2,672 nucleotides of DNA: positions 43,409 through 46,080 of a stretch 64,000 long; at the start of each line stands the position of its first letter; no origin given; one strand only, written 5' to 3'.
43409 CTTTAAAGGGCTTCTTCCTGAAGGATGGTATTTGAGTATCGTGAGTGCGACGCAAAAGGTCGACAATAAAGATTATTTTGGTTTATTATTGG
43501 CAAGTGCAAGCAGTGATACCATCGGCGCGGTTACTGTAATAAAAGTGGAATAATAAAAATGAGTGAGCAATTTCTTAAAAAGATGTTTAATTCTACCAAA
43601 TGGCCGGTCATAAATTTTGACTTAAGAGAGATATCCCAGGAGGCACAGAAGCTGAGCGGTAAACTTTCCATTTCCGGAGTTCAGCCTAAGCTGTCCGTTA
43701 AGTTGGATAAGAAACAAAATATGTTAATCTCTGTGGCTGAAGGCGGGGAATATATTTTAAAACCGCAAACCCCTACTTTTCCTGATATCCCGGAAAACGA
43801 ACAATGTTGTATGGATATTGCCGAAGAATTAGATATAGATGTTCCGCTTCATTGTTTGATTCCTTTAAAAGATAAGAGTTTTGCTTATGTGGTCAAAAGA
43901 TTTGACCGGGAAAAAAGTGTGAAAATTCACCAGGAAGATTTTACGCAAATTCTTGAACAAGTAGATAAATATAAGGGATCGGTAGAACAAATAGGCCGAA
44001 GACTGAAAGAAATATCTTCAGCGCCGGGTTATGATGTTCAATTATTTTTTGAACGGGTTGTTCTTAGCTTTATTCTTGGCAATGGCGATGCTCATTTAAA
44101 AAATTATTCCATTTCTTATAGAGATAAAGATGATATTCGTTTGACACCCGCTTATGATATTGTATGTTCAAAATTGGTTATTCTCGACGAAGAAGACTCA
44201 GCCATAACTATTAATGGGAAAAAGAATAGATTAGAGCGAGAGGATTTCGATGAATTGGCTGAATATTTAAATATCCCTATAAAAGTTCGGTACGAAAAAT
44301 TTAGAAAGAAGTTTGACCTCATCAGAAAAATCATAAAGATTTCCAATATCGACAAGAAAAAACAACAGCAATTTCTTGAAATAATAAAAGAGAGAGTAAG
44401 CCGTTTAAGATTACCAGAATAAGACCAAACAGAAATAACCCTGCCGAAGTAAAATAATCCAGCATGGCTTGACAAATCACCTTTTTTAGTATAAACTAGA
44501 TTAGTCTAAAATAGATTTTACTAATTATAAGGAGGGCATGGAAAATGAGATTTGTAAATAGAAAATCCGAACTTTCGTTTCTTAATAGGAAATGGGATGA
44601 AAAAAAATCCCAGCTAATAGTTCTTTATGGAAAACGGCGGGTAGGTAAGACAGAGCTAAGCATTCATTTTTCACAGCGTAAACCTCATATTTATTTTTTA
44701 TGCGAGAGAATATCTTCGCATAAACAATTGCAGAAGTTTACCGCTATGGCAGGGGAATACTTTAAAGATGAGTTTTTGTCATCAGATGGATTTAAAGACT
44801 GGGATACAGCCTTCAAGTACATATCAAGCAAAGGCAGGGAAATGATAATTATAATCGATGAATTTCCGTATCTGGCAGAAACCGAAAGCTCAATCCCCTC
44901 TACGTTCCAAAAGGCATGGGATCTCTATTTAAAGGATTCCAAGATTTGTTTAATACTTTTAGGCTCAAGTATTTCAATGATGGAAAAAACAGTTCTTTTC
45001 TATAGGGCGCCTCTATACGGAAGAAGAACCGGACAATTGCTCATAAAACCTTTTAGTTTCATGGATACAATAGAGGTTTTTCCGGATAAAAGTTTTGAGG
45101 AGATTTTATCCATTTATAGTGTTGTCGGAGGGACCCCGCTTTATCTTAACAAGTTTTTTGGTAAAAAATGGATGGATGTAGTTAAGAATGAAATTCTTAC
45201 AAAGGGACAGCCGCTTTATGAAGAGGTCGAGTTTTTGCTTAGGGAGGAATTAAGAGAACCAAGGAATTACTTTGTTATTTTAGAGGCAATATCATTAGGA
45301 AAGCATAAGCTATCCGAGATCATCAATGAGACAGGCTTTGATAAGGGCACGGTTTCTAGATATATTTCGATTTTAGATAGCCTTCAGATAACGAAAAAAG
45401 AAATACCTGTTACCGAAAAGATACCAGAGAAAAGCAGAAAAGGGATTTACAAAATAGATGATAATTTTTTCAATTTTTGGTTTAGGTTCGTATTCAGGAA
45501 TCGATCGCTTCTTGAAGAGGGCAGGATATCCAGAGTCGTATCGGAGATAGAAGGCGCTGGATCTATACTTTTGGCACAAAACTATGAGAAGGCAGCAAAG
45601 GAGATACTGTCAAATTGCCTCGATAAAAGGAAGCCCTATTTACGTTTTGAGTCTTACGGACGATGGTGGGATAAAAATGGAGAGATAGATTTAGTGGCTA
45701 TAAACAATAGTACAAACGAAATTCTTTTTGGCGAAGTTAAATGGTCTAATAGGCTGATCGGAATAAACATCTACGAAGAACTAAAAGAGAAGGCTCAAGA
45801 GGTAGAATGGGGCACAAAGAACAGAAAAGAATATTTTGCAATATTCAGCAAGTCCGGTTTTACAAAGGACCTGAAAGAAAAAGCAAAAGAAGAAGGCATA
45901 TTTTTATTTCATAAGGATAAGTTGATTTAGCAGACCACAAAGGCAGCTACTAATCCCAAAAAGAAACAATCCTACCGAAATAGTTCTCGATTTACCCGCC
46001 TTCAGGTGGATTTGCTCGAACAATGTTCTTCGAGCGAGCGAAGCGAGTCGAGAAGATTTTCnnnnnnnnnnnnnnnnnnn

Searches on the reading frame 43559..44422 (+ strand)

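Call 45: search_protein_families(library=pfam, proteins=[window:43559-44422:+], max_evalue=0.001)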
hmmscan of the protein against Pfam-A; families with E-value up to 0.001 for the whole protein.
window:43559-44422:+ (287 aa): 1 family
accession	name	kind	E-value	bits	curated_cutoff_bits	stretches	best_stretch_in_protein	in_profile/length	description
PF07804.18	HipA_C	-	7.6e-47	160.1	30.5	1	36-238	1-192/213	HipA-like C-terminal domain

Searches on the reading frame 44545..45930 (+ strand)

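Call 45: search_protein_families(library=pfam, proteins=[window:44545-45930:+], max_evalue=0.001)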
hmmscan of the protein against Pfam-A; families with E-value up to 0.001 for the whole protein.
window:44545-45930:+ (461 aa): 3 families
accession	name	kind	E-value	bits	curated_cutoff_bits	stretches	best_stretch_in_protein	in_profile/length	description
PF01637.24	ATPase_2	-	1.1e-28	101.1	33.2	1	3-203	1-224/225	ATPase domain predominantly from Archaea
PF03008.20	DUF234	-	3.5e-23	82.3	22.5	1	312-402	1-91/100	Archaea bacterial proteins of unknown function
PF13173.12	AAA_14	-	2.8e-07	31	27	1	22-173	2-126/129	AAA domain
